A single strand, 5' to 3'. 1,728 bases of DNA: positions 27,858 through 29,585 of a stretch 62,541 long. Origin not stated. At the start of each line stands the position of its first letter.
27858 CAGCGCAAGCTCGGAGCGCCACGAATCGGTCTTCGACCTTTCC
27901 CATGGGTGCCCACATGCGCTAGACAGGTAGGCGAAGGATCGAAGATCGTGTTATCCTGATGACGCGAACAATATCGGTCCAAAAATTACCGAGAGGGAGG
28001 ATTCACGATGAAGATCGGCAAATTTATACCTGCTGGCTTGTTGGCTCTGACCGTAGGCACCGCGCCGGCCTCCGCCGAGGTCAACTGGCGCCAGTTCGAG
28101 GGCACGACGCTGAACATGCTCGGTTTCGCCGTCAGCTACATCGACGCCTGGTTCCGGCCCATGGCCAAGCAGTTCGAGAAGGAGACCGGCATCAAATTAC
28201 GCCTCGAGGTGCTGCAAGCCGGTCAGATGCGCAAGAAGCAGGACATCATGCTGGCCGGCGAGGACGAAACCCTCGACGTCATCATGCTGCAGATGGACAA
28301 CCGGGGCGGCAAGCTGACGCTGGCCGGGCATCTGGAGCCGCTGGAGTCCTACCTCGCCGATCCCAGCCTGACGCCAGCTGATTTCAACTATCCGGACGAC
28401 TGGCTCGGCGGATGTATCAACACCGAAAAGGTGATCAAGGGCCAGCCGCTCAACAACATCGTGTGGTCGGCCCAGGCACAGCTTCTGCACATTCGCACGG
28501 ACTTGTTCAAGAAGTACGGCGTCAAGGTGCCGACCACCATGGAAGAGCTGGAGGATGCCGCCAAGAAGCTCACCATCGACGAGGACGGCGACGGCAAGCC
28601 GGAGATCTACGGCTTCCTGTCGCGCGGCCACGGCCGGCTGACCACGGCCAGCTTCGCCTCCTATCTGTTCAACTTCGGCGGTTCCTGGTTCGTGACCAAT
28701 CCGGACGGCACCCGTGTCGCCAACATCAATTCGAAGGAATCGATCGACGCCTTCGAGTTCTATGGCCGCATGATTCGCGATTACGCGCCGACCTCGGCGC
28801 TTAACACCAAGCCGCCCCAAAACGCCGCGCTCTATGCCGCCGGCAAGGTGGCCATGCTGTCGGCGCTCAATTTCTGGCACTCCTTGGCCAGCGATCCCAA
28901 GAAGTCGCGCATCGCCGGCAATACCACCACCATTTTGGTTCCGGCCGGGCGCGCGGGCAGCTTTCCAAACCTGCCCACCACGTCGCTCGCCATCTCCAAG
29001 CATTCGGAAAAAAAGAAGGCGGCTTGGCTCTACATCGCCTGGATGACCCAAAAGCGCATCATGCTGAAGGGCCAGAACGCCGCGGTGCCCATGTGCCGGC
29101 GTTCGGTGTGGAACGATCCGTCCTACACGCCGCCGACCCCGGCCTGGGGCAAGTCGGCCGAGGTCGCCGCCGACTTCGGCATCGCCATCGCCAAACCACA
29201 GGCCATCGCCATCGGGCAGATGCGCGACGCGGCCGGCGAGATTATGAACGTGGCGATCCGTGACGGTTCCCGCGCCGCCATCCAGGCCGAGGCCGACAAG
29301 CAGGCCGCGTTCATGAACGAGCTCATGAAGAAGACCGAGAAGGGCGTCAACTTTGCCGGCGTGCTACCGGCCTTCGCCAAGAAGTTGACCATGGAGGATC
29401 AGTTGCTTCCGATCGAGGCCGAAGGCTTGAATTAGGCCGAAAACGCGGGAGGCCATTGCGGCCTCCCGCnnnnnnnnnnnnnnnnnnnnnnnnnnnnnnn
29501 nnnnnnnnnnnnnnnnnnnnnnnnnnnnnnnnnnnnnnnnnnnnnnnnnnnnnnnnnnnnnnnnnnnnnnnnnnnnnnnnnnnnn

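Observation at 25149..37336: Local expansion of five paralogous cytoplasmic Cys-type sulfatases wrapped around one CUT1 sugar ABC importer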

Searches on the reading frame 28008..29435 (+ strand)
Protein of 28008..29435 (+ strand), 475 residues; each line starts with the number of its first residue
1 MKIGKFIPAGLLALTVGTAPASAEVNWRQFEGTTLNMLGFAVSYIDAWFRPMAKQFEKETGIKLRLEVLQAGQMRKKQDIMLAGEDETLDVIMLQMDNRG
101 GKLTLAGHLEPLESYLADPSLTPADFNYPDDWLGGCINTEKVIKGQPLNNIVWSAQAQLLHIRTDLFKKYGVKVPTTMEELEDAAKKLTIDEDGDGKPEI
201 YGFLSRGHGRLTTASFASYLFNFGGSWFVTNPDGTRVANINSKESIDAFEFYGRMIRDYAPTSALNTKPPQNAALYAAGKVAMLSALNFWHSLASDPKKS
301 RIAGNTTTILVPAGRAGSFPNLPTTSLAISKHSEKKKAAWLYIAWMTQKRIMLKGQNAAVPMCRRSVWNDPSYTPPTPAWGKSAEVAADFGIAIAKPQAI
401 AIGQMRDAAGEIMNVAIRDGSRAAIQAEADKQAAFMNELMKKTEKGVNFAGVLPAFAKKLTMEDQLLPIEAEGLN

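Call 4: search_protein_families(library=pfam, proteins=[window:28008-29435:+])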
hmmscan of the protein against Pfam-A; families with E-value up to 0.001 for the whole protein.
window:28008-29435:+ (475 aa): 2 families
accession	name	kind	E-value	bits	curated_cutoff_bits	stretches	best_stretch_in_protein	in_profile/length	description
PF01547.30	SBP_bac_1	-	3.4e-33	116.4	26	1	47-349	8-303/307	Bacterial extracellular solute-binding protein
PF13416.11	SBP_bac_8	-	3.8e-18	66.7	27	1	52-351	2-248/279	Bacterial extracellular solute-binding protein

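Call 5: search_protein_families(library=ncbifam, proteins=[window:28008-29435:+])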
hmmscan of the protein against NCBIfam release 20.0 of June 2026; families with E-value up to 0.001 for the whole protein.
window:28008-29435:+ (475 aa): 0 families

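Call 14: search_solved_structures(query=window:28008-29435:+, max_evalue=0.01)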
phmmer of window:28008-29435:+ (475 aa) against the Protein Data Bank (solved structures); distinct sequences matched with E-value up to 0.01: 30.
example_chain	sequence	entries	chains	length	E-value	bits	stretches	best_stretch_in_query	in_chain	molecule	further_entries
5iai_A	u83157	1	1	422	1.2e-20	76.7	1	30-417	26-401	Sugar ABC transporter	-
1eu8_A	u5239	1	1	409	6.7e-17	64.4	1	31-441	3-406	TREHALOSE/MALTOSE BINDING PROTEIN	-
4rya_A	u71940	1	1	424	2.7e-14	55.8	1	58-374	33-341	ABC transporter substrate binding protein (Sorbitol)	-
6dtq_A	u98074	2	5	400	7.2e-12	47.8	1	131-414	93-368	maltose-binding protein MalE3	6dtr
7nbz_A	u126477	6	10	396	3.9e-10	42.1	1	46-382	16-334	Sulfoquinovosyl binding protein | Sulfoquinovosyl glycerol-binding protein SmoF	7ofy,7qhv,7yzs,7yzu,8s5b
5ysb_A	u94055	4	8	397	3.9e-10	42.1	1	50-373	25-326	Lin1841 protein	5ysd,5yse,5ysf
7c1b_A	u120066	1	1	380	5.1e-08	35.1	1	150-258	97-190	Sugar ABC transporter, periplasmic sugar-binding protein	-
7c16_A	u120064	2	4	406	5.4e-08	35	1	150-258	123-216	Sugar ABC transporter, periplasmic sugar-binding protein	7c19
7c0y_A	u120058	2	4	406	7.8e-08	34.5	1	150-255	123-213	Sugar ABC transporter, periplasmic sugar-binding protein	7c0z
7c0v_A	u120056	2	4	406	8.3e-08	34.4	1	150-254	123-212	Sugar ABC transporter, periplasmic sugar-binding protein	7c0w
7c0x_A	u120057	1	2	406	9.3e-08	34.2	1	150-253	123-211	Sugar ABC transporter, periplasmic sugar-binding protein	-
7c0o_A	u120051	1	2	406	9.4e-08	34.2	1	150-252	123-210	Sugar ABC transporter, periplasmic sugar-binding protein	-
7c14_A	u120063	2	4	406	9.4e-08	34.2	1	150-252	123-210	Sugar ABC transporter, periplasmic sugar-binding protein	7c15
7c0f_A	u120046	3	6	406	9.5e-08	34.2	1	150-252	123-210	Sugar ABC transporter, periplasmic sugar-binding protein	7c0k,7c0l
7c0t_A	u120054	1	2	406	9.5e-08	34.2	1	150-252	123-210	Sugar ABC transporter, periplasmic sugar-binding protein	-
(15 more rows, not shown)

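Call 15: find_encoding_contigs(protein=window:28008-29435:+, flank=10000, max_places=6)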
Protein window:28008-29435:+ (475 aa): 7 contigs read that carry it; 6 places shown.
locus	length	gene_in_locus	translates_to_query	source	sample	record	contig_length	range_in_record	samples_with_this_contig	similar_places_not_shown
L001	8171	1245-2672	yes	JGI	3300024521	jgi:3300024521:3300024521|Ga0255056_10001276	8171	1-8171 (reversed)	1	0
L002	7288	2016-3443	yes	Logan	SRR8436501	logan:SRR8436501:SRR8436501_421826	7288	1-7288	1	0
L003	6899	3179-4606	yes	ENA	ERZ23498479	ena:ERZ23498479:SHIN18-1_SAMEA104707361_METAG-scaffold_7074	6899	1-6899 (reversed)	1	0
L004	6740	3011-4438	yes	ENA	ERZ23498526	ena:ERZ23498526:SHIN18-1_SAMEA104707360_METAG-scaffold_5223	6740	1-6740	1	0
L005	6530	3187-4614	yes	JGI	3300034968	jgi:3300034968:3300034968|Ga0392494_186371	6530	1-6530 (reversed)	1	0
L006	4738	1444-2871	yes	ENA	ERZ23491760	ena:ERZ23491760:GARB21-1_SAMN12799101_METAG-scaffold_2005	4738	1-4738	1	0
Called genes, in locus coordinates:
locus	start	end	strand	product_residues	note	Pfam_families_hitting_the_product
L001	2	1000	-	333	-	?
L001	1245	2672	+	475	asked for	PF01547:SBP_bac_1, PF13416:SBP_bac_8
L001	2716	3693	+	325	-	PF00528:BPD_transp_1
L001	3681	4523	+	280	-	PF00528:BPD_transp_1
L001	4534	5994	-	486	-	PF00884:Sulfatase, PF01663:Phosphodiest (weak), PF16347:SGSH_C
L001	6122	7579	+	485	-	PF00884:Sulfatase, PF01663:Phosphodiest (faint), PF16347:SGSH_C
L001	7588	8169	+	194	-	?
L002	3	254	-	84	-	?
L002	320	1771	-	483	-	PF00884:Sulfatase, PF01663:Phosphodiest (weak), PF16347:SGSH_C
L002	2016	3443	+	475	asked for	PF01547:SBP_bac_1, PF13416:SBP_bac_8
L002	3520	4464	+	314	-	PF00528:BPD_transp_1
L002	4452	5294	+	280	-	PF00528:BPD_transp_1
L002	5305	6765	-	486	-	PF00884:Sulfatase, PF01663:Phosphodiest (weak), PF16347:SGSH_C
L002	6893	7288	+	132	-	?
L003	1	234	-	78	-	?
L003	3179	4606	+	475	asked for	PF01547:SBP_bac_1, PF13416:SBP_bac_8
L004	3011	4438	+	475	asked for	PF01547:SBP_bac_1, PF13416:SBP_bac_8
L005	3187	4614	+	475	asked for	PF01547:SBP_bac_1, PF13416:SBP_bac_8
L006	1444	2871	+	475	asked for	PF01547:SBP_bac_1, PF13416:SBP_bac_8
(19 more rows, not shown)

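Call 16: find_homologous_proteins(query=window:28008-29435:+, max_evalue=1e-20)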
Query window:28008-29435:+ (475 aa): 131 proteins with E <= 1e-20 among 8000 candidates; the best 120 are listed.
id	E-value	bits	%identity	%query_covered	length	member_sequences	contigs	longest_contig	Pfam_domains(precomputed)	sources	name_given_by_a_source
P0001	0.0e+0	1063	98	100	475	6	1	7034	PF13416.12,PF01547.31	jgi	jgi:multiple sugar transport system substrate-binding protein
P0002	0.0e+0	1052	97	100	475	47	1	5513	PF13416.12,PF01547.31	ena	-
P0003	7.4e-266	900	83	100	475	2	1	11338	PF13416.12,PF01547.31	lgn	-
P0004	2.0e-261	885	81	100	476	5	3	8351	PF01547.31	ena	-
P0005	1.4e-257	873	80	100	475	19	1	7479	PF01547.31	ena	-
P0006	1.2e-253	860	82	95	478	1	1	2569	PF13416.12,PF01547.31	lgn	-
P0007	1.7e-249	846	76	100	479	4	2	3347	PF13416.12,PF01547.31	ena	-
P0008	7.3e-249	844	80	98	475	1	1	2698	PF13416.12,PF01547.31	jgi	-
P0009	2.1e-248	842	78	100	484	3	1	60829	PF13416.12,PF01547.31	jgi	jgi:multiple sugar transport system substrate-binding protein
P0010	3.0e-247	839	78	96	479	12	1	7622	PF13416.12,PF01547.31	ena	-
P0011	3.9e-247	838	77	100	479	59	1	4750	PF13416.12,PF01547.31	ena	-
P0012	1.8e-246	836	78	95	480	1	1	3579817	PF13416.12,PF01547.31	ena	-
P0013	2.0e-246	836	79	98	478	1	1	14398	PF13416.12,PF01547.31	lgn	-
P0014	2.7e-246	836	78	95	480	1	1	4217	PF13416.12,PF01547.31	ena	-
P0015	5.8e-246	834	78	95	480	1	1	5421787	PF13416.12,PF01547.31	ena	-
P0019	3.0e-245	832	78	95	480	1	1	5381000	PF13416.12,PF01547.31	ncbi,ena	-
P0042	4.0e-242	822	78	96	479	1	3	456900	PF13416.12,PF01547.31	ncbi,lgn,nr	ncbi:MAG: extracellular solute-binding protein [Ectothiorhodospiraceae bacterium]|nr:extracellular s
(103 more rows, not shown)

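Call 18: find_related_loci(query=A2, collection=genome_contigs, flank=10000)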
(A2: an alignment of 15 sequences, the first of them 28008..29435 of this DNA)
Query A2 (475 aa) in genome_contigs; peptide patterns used: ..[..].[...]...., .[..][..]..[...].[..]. (x = any residue, [..] = any of these).
97 stretches matched a pattern; 23 encode a relative of the query (tblastn E <= 1e-3); 23 distinct loci.
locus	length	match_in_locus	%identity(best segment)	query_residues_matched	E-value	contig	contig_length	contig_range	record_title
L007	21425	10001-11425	81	1-474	0e+0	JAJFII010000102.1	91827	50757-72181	MAG: Rhodospirillales bacterium isolate OFTM193 OFTM193_101, whole genome shotgun sequence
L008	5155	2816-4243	82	1-474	0e+0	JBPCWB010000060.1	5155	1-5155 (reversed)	MAG: Hyphomicrobiaceae bacterium isolate MAG_seacave_34 S1Ck127_8507552, whole genome shotgun sequence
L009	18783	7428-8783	79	24-475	0e+0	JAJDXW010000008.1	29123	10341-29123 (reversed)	MAG: Gammaproteobacteria bacterium isolate jk18x27bins.56 k141_788461, whole genome shotgun sequence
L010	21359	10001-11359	79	23-475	0e+0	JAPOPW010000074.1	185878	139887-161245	MAG: Immundisolibacterales bacterium isolate APA_bin_69 c_000000412196, whole genome shotgun sequence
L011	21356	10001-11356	78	24-475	0e+0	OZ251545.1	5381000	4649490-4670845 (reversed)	MAG: Gammaproteobacteria bacterium isolate 804a2bfb-9c7e-4e06-b795-02af6ddb82b1 genome assembly, chromosome: 1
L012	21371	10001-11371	77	19-475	0e+0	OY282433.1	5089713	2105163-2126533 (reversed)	MAG: uncultured Gammaproteobacteria bacterium genome assembly, chromosome: 1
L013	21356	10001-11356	77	24-475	0e+0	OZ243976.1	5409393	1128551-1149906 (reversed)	MAG: Gammaproteobacteria bacterium isolate 16632d52-ba02-4dd1-a452-c1d69d7653ac genome assembly, chromosome: 1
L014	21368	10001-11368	78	20-475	0e+0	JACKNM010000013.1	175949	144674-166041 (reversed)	MAG: Ectothiorhodospiraceae bacterium isolate HK-STAS-PROT-144 HK-STAS-PROT-144_13, whole genome shotgun sequence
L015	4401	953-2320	72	20-475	0e+0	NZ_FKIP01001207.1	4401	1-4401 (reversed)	Candidatus Entotheonella palauensis isolate egemina21, whole genome shotgun sequence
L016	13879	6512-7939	75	3-475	0e+0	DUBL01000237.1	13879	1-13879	MAG TPA_asm: Gammaproteobacteria bacterium isolate UWMA-0301 NODE_5814_length_13879_cov_0.094993, whole genome shotgun s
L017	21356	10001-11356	73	22-474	0e+0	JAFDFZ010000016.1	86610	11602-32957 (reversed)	MAG: Deltaproteobacteria bacterium isolate Meg22_1012_Bin_121 Meg22_1012_Bin_121_scaffold_912, whole genome shotgun sequ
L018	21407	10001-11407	71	9-475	0e+0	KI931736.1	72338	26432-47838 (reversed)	MAG: Candidatus Entotheonella sp. TSY1 genomic scaffold TSY1_scaffold00007, whole genome shotgun sequence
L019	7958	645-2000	71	22-474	0e+0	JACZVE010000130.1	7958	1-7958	MAG: SAR324 cluster bacterium isolate B17T1L6 B17T1L6_NODE3815, whole genome shotgun sequence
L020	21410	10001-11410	64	12-475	0e+0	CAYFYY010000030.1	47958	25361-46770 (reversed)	MAG TPA_asm: uncultured Flavobacteriales bacterium isolate ERP108616_co2_15 genome assembly, contig: NODE_788_length_479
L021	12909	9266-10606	66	24-471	0e+0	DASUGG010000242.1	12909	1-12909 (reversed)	MAG TPA_asm: Geminicoccaceae bacterium isolate SMAG_U1399 k141_568618, whole genome shotgun sequence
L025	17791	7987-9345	58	19-471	1e-171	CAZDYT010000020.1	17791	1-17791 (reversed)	MAG TPA_asm: uncultured bacterium isolate binchicken_co95_48 genome assembly, contig: NODE_1507_length_17791_cov_8.07989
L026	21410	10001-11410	54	5-474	1e-167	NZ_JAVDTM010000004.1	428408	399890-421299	Mycoplana sp. BE70 Ga0454504_04, whole genome shotgun sequence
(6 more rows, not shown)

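Call 20: find_encoding_contigs(protein=P0019, flank=10000, max_places=2)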
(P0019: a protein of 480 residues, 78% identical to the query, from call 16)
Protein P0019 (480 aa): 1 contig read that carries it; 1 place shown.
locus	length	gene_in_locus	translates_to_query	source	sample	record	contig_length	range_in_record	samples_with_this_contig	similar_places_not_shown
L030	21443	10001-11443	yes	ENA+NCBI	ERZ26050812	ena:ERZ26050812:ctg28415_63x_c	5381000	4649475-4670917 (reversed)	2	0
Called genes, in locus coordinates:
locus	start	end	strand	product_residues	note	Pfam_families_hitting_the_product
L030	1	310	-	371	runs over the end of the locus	PF00712:DNA_pol3_beta, PF02767:DNA_pol3_beta_2, PF02768:DNA_pol3_beta_3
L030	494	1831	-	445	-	PF11638:DnaA_N, PF00308:Bac_DnaA, PF01695:IstB_IS21 (weak), PF00004:AAA (faint), PF08299:Bac_DnaA_C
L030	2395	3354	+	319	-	PF05721:PhyH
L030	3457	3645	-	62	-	-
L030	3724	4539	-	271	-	PF01149:Fapy_DNA_glyco, PF06831:H2TH, PF06827:zf-FPG_IleRS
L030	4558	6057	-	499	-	PF01435:Peptidase_M48, PF14559:TPR_19 (faint), PF13428:TPR_14 (faint)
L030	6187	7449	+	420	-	PF00365:PFK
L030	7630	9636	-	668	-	PF03030:H_PPase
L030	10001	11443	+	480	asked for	PF01547:SBP_bac_1, PF13416:SBP_bac_8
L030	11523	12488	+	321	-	PF00528:BPD_transp_1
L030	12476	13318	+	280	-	PF00528:BPD_transp_1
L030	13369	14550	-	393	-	PF02746:MR_MLE_N, PF13378:MR_MLE_C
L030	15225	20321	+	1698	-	PF03797:Autotransporter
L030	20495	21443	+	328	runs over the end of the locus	PF03401:TctC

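Call 21: find_encoding_contigs(protein=P0042, flank=10000, max_places=2)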
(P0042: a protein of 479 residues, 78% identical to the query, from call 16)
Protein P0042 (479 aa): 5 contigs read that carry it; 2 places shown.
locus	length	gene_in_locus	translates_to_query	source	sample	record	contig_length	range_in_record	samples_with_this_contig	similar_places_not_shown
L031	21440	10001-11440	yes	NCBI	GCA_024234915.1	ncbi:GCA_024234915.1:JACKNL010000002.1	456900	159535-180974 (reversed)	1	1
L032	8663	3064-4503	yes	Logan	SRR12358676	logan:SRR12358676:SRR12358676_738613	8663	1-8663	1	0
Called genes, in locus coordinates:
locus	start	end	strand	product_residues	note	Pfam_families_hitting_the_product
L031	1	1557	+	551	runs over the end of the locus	PF02776:TPP_enzyme_N, PF00205:TPP_enzyme_M, PF02775:TPP_enzyme_C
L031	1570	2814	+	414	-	PF04412:AcnX, PF28403:AcnX_2nd, PF28406:AcnX_3rd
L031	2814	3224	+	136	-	PF01989:AcnX_swivel_put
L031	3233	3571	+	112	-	PF01588:tRNA_bind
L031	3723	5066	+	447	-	PF00202:Aminotran_3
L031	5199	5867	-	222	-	PF06468:Spond_N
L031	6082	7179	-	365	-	PF00005:ABC_tran, PF02463:SMC_N (faint), PF17912:OB_MalK, PF08402:TOBE_2 (faint), PF03459:TOBE (weak)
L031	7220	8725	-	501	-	PF00884:Sulfatase, PF01663:Phosphodiest (faint), PF16347:SGSH_C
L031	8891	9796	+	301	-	PF00126:HTH_1, PF03466:LysR_substrate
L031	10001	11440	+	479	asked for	PF01547:SBP_bac_1, PF13416:SBP_bac_8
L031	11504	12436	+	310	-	PF00528:BPD_transp_1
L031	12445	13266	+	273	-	PF00528:BPD_transp_1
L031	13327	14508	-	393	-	PF02746:MR_MLE_N, PF13378:MR_MLE_C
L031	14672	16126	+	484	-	PF00884:Sulfatase, PF01663:Phosphodiest (faint), PF16347:SGSH_C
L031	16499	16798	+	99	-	PF07369:DUF1488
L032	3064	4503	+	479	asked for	PF01547:SBP_bac_1, PF13416:SBP_bac_8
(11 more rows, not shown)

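Call 48: search_protein_families(library=pfam, proteins=[L017:13278-14648:-, L017:14725-16290:+, L017:16533-17717:+, L017:7307-9289:-, L018:8095-9639:-, L018:13364-14425:-, L025:12575-14869:+, L025:14962-16215:+, L018:6953-8059:-, L025:3735-4520:-], max_evalue=0.00001)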
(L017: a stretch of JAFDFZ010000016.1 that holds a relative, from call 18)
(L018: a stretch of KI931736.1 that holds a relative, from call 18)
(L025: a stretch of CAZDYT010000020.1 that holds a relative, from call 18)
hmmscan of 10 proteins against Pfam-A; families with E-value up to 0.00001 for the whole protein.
L017:13278-14648:- (456 aa): 3 families
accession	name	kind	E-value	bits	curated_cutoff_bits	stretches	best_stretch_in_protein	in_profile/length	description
PF00884.28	Sulfatase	-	1.7e-36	126.5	25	1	2-351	2-300/301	Sulfatase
PF16347.10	SGSH_C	-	6.8e-11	43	29.3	1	299-423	2-135/154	N-sulphoglucosamine sulphohydrolase, C-terminal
PF01663.27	Phosphodiest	-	1.5e-08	35.1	23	0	258-296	184-222/342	Type I phosphodiesterase / nucleotide pyrophosphatase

L017:14725-16290:+ (521 aa): 3 families
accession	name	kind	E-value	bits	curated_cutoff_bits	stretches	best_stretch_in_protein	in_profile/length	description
PF00884.28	Sulfatase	-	4.3e-30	105.5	25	1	51-415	2-301/301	Sulfatase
PF16347.10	SGSH_C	-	1.1e-11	45.5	29.3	1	382-498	20-149/154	N-sulphoglucosamine sulphohydrolase, C-terminal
PF01663.27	Phosphodiest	-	4.6e-07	30.2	23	0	322-361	185-224/342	Type I phosphodiesterase / nucleotide pyrophosphatase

L017:16533-17717:+ (394 aa): 0 families

L017:7307-9289:- (660 aa): 1 family
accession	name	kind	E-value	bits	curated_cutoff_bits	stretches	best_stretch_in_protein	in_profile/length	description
PF01663.27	Phosphodiest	-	3.5e-33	116.1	23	2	333-585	120-330/342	Type I phosphodiesterase / nucleotide pyrophosphatase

L018:8095-9639:- (514 aa): 2 families
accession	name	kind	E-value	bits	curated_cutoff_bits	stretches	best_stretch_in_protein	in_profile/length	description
PF00501.34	AMP-binding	-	2.5e-66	224.5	29.9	1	6-358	4-377/384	AMP-binding enzyme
PF13193.12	AMP-binding_C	-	9.8e-18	65.3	24.5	1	419-496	2-76/76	AMP-binding enzyme C-terminal domain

L018:13364-14425:- (353 aa): 1 family
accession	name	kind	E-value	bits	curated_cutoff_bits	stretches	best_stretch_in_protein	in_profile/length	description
PF00296.26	Bac_luciferase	-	5.8e-69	233.3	27.9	1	17-313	26-313/314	Luciferase-like monooxygenase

L025:12575-14869:+ (764 aa): 1 family
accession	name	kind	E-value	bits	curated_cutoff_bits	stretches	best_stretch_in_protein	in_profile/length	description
PF12228.14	DUF3604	-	1.4e-13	50.6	20.4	1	320-413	132-225/591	Protein of unknown function (DUF3604)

L025:14962-16215:+ (417 aa): 1 family
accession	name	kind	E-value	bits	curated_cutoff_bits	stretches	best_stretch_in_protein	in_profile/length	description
PF03841.19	SelA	-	3.4e-08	33.3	22.8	1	22-243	3-232/367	L-seryl-tRNA selenium transferase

L018:6953-8059:- (368 aa): 2 families
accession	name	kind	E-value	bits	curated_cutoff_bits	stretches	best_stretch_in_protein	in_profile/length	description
PF00884.28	Sulfatase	-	1.3e-36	126.9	25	1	5-348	1-295/301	Sulfatase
PF01663.27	Phosphodiest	-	1.7e-07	31.6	23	0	16-295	10-220/342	Type I phosphodiesterase / nucleotide pyrophosphatase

L025:3735-4520:- (261 aa): 0 families

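Call 49: predict_structure(alignment_id=A2)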
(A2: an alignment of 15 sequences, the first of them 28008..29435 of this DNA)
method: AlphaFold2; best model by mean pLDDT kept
length: 475 residues; sequences in the alignment: 15
mean_pLDDT: 86.2   pTM: 0.84
mean pLDDT of the five models: 86.2, 85.3, 84.8, 80.3, 53.0
residues with pLDDT >= 90: 256; 70-90: 171; 50-70: 28; < 50: 20
segments of 3 or more residues with pLDDT < 50: 1-20
pLDDT, mean of each block of 10 residues (from residue 1): 34 42 79 95 87 95 94 87 95 81 85 93 88 86 83 91 96 96 97 90 81 82 87 83 95 92 83 92 91 88 94 91 91 97 95 91 92 91 91 65 76 87 96 90 73 71 93 89
secondary structure, 60 per line:
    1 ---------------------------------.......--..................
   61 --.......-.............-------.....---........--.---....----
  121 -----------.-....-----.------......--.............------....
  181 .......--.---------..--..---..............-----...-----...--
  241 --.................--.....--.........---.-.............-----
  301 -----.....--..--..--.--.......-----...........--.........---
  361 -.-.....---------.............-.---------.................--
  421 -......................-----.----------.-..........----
elements in order: E34-40 H43-60 E63-69 H71-83 E91-95 H99-106 H113-116 H134-137 E150-155 E158-163 H164-170 H178-187 H209-222 E228-230 E236-238 H243-259 H262-266 H269-277 E283-287 H288-295 E306-310 E324-330 H336-346 H349-357 H365-368 H378-390 H402-418 H422-443 H462-471
